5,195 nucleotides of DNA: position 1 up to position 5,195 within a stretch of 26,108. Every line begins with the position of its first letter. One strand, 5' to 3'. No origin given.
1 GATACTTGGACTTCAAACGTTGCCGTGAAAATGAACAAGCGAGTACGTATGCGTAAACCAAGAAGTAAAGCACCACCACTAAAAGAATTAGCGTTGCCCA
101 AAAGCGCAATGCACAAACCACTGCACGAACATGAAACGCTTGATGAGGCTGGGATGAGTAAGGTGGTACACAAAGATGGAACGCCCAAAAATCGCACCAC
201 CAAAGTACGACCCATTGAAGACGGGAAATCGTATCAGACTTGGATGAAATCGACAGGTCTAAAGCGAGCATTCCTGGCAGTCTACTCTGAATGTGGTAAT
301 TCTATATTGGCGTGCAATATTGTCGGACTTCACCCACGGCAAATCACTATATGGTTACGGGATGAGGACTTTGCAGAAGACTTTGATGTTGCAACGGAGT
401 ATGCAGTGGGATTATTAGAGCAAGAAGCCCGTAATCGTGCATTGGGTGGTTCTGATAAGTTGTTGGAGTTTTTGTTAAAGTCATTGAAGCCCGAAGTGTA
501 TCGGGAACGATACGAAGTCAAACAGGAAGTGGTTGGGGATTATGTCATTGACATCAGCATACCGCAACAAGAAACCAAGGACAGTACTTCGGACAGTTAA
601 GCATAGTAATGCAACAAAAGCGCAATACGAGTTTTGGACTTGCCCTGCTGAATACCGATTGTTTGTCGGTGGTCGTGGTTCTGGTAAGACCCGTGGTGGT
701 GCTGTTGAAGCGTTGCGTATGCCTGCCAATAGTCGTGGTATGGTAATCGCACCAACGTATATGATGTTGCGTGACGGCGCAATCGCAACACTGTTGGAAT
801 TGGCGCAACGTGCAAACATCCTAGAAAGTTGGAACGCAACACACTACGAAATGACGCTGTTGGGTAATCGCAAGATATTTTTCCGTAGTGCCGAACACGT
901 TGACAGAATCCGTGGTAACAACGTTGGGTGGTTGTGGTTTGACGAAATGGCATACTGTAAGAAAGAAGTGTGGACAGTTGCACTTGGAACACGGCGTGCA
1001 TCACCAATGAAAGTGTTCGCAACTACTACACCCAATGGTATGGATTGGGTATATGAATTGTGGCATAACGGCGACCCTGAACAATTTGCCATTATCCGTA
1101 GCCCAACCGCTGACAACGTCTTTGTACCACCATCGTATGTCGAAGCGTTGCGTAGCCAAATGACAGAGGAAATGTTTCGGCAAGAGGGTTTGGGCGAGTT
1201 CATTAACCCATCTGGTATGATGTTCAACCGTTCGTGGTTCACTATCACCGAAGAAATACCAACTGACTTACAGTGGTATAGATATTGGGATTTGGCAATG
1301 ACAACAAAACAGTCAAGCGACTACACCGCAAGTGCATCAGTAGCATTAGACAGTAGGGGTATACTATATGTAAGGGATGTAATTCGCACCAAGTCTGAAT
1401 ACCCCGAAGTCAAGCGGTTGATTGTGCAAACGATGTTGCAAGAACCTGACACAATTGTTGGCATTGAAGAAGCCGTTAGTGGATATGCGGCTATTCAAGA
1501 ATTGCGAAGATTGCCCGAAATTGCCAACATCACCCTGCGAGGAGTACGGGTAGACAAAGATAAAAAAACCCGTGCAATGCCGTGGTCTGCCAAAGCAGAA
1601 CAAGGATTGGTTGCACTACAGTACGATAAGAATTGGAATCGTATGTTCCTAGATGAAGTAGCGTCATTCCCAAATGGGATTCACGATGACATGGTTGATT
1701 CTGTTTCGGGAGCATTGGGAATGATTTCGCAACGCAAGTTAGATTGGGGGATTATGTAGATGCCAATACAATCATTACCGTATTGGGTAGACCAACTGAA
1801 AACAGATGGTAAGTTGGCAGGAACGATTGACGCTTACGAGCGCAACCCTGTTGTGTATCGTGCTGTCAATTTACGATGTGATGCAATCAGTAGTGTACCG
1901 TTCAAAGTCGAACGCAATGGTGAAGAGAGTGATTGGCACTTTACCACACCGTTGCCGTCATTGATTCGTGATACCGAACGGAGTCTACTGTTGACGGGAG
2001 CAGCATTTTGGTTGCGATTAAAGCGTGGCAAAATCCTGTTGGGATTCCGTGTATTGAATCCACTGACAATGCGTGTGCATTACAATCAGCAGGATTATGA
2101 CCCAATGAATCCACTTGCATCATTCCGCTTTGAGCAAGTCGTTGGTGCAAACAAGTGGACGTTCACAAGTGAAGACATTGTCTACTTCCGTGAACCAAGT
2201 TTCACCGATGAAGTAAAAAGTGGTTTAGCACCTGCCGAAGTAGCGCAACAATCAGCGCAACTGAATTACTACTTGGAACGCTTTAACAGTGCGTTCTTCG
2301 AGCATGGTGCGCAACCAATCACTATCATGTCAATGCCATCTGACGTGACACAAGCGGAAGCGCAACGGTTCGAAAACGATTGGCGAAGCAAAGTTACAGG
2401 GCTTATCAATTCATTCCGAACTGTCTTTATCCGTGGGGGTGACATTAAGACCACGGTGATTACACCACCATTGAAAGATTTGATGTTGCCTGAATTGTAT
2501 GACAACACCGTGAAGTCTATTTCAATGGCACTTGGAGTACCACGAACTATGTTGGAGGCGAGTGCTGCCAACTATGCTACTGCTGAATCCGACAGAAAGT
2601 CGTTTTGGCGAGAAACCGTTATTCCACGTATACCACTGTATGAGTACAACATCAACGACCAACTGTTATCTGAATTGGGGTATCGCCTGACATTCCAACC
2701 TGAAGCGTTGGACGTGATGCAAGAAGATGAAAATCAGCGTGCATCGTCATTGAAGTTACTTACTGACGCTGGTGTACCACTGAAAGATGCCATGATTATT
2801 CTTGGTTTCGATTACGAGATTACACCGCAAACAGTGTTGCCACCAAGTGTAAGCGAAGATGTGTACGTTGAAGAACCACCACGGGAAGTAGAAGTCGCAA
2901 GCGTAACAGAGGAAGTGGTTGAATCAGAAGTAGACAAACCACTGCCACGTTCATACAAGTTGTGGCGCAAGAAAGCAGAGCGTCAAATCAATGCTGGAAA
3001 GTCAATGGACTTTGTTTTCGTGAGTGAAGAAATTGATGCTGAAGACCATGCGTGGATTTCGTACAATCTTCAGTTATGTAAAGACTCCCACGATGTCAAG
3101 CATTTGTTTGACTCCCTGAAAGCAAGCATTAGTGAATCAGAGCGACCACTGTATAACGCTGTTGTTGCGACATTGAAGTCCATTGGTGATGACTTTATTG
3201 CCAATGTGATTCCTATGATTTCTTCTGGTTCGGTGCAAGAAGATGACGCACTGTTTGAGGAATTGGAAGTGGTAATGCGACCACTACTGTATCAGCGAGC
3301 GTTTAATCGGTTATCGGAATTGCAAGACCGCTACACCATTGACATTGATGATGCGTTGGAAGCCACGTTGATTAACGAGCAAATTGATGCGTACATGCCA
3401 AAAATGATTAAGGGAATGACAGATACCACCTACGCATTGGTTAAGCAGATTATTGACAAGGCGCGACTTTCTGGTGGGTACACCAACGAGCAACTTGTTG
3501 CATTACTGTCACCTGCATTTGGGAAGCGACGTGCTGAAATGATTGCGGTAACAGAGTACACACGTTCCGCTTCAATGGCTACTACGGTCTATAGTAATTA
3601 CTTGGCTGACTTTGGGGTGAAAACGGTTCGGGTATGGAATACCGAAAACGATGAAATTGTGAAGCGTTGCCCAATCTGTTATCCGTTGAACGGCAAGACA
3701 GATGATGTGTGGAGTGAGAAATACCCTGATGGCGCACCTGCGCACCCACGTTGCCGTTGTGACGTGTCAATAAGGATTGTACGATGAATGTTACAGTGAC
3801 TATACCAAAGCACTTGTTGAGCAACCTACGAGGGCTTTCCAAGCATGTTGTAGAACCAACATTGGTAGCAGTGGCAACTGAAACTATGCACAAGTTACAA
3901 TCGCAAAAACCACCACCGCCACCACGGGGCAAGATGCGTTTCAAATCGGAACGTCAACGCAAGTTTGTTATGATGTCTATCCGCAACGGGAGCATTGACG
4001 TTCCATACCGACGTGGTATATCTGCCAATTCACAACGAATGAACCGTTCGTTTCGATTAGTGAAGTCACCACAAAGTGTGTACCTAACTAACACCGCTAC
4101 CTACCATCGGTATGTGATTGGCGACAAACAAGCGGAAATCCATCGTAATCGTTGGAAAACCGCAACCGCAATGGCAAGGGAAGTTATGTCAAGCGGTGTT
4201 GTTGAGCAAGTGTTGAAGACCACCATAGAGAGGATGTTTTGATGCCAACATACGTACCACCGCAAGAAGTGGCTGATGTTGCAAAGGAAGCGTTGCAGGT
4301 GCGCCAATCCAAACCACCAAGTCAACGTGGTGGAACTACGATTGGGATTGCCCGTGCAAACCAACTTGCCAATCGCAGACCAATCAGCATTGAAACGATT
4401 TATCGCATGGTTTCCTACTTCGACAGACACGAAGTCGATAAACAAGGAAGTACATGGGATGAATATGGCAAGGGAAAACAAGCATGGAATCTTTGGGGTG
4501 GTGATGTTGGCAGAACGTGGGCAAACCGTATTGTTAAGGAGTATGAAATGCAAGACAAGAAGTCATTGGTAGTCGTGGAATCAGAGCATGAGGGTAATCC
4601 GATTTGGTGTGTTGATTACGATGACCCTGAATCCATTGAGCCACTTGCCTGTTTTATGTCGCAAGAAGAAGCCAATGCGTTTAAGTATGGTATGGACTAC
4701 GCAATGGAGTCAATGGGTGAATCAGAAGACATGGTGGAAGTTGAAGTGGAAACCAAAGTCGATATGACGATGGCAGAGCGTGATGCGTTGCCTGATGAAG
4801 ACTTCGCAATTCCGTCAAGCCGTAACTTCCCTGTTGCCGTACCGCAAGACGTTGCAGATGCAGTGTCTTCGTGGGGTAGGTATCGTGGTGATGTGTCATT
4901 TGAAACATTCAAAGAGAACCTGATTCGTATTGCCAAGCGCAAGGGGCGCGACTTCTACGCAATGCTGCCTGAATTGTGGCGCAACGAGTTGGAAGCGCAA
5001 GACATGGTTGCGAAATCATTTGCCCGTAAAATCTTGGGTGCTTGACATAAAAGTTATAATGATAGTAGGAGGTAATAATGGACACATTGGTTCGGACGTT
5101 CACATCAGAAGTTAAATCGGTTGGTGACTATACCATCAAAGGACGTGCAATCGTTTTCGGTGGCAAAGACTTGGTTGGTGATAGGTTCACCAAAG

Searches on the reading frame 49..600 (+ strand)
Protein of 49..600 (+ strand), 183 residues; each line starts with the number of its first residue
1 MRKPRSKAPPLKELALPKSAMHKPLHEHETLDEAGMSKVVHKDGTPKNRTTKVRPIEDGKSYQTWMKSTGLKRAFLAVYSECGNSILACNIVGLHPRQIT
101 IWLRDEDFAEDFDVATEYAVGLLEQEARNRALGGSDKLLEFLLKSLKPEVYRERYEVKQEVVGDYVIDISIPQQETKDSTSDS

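Call 37: search_protein_families(library=ncbifam, proteins=[window:49-600:+], max_evalue=1)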
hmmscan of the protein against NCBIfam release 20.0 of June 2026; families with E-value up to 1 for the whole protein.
window:49-600:+ (183 aa): 0 families

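Call 38: search_protein_families(library=phrogs, proteins=[window:49-600:+], max_evalue=0.01)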
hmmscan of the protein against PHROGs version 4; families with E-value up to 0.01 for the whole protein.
window:49-600:+ (183 aa): 1 family
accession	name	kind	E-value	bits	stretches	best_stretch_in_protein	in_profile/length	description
phrog_4044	-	head and packaging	5.8e-17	62.8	2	53-136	10-94/180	terminase small subunit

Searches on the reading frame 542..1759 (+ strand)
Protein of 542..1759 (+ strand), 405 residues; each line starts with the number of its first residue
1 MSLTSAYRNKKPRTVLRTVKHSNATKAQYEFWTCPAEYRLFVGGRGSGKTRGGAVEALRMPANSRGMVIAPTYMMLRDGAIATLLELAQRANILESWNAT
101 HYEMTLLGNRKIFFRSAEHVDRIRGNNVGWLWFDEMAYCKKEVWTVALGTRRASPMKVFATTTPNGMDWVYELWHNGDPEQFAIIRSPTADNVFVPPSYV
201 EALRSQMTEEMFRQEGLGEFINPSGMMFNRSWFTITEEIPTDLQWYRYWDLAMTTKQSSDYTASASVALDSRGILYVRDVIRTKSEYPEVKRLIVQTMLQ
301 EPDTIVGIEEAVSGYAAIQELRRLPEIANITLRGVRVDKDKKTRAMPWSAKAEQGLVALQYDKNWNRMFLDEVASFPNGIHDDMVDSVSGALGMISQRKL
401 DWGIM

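Call 38: search_protein_families(library=phrogs, proteins=[window:542-1759:+], max_evalue=0.01)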
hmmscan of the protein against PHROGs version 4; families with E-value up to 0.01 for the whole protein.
window:542-1759:+ (405 aa): 9 families
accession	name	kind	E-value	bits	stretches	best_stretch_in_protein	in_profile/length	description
phrog_979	-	head and packaging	7.4e-46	158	2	176-399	360-603/642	terminase large subunit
phrog_2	-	head and packaging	2.9e-40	139.8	1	23-392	265-589/807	terminase large subunit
phrog_38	-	head and packaging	5.2e-32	112.4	1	199-398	496-706/760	terminase large subunit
phrog_5573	-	head and packaging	3.8e-21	76.6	1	202-393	39-232/250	terminase large subunit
phrog_9453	-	head and packaging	5.4e-14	53.3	1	226-398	11-213/233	terminase large subunit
phrog_3717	-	head and packaging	4.5e-13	50.3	1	27-259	14-266/277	terminase large subunit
phrog_12171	-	head and packaging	1.7e-11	45.2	1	334-395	35-95/110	terminase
phrog_38319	-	unknown function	3.8e-05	24.2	1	27-222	9-226/271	-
phrog_7579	-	head and packaging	0.001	19.3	1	25-232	6-225/239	terminase large subunit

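Call 40: find_related_loci(query=window:542-1759:+, collection=viral_contigs, flank=8000)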
Query window:542-1759:+ (405 aa) in viral_contigs; peptide patterns used: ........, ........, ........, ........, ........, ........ (x = any residue, [..] = any of these).
1 stretches matched a pattern, but none encodes a relative of the query by tblastn (E <= 1e-3).

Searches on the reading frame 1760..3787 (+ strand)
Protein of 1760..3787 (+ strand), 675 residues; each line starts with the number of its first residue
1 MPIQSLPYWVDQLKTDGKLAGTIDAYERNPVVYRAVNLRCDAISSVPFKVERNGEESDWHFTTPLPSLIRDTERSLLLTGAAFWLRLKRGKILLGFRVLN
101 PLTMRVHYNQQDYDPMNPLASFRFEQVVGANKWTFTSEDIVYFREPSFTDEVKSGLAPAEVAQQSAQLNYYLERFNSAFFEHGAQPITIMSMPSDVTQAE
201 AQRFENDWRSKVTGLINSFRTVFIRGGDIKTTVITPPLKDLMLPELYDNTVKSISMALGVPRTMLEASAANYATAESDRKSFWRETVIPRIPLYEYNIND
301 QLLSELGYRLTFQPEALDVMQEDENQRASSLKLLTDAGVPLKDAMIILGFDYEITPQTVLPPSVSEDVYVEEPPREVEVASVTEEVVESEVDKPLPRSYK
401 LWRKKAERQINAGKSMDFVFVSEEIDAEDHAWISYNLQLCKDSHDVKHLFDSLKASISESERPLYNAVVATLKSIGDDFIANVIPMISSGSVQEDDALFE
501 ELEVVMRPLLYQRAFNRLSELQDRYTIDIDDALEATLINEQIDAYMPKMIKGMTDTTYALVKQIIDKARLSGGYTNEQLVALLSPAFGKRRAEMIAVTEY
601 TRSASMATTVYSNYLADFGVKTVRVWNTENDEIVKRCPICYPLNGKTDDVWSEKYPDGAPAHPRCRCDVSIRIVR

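Call 38: search_protein_families(library=phrogs, proteins=[window:1760-3787:+], max_evalue=0.01)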
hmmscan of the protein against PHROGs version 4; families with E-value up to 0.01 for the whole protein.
window:1760-3787:+ (675 aa): 15 families
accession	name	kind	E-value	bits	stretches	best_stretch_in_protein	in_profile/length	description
phrog_2662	-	head and packaging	2.1e-50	173.1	1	67-672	120-708/717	portal protein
phrog_12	-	head and packaging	7.2e-34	118.8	1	22-335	86-399/646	portal protein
phrog_5929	-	head and packaging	2.5e-09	37.8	1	175-337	7-168/228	portal protein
phrog_6577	-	unknown function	5.9e-08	32.4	1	457-668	50-225/1066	-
phrog_115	-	head and packaging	7.4e-08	33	1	589-671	239-316/665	minor head protein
phrog_595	-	head and packaging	3.5e-07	30.9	1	482-668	130-293/513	head maturation protease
phrog_2468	-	head and packaging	3e-06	27.9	1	449-632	32-222/303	head morphogenesis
phrog_4728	-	head and packaging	1.5e-05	25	1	588-669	214-296/591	head morphogenesis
phrog_24918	-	head and packaging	0.0002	22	1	589-671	156-240/250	head morphogenesis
phrog_3517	-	head and packaging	0.00032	21.1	1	588-673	231-329/371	head morphogenesis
phrog_19480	-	head and packaging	0.00035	19.9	1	544-668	617-732/737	head morphogenesis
phrog_11117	-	head and packaging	0.00051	20.6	1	190-263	1-74/264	portal protein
phrog_16493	-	head and packaging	0.00076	19.3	1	584-670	194-282/535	head maturation protease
phrog_2271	-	head and packaging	0.0026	16.5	1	154-233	189-268/859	portal protein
phrog_15361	-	head and packaging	0.0051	17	1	91-221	191-323/328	portal protein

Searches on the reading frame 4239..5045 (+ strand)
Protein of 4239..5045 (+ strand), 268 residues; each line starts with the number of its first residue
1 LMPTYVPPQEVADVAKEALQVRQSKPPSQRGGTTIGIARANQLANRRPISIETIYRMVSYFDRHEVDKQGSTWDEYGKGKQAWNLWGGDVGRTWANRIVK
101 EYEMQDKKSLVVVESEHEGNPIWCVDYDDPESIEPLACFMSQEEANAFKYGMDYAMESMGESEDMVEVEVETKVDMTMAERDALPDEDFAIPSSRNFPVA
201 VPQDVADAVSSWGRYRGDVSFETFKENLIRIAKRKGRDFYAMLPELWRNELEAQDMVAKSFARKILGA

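Call 37: search_protein_families(library=ncbifam, proteins=[window:4239-5045:+], max_evalue=1)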
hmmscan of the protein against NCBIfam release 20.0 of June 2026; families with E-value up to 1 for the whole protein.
window:4239-5045:+ (268 aa): 0 families

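Call 38: search_protein_families(library=phrogs, proteins=[window:4239-5045:+], max_evalue=0.01)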
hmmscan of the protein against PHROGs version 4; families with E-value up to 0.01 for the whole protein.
window:4239-5045:+ (268 aa): 2 families
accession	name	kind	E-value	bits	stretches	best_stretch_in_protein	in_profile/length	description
phrog_2859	-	unknown function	5.5e-16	58.7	1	6-105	164-267/740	-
phrog_16160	-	unknown function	0.0092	17.5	0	176-200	4-28/69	-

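Call 97: find_related_loci(query=A4, collection=viral_contigs, flank=2500)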
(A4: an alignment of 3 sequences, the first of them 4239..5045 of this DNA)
Query A4 (268 aa) in viral_contigs; peptide patterns used: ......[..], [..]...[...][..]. (x = any residue, [..] = any of these).
600 stretches matched a pattern (row limit reached: there are more); 592 encode a relative of the query (tblastn E <= 1e-3); the best 80 are kept; 80 distinct loci.
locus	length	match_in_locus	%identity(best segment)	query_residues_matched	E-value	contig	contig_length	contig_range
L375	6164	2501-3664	66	1-267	6e-48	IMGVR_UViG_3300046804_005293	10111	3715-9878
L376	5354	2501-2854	63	1-118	3e-45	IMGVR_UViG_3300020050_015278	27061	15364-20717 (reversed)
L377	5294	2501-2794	70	4-101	1e-43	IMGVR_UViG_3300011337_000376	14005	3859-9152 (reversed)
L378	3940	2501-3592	63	4-267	1e-43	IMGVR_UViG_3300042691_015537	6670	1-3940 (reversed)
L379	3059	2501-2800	65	2-101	2e-39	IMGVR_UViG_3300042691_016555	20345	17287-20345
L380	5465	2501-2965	44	4-173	5e-39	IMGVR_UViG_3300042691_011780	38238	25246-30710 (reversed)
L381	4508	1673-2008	61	4-113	6e-39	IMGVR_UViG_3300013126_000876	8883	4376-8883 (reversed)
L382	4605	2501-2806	61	4-105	4e-39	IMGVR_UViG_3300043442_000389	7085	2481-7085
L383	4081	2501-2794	62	4-101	1e-37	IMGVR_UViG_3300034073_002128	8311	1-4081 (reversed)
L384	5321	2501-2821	59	5-111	1e-37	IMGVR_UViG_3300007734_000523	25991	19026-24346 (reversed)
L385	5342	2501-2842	60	4-116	7e-38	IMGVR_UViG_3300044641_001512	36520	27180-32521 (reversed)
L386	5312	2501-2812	60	4-110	1e-37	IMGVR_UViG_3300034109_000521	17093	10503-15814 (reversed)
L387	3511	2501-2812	63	7-109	2e-37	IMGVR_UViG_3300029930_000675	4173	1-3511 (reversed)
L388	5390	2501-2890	50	4-133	3e-37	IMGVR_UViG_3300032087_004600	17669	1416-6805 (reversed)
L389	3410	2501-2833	57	5-115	3e-37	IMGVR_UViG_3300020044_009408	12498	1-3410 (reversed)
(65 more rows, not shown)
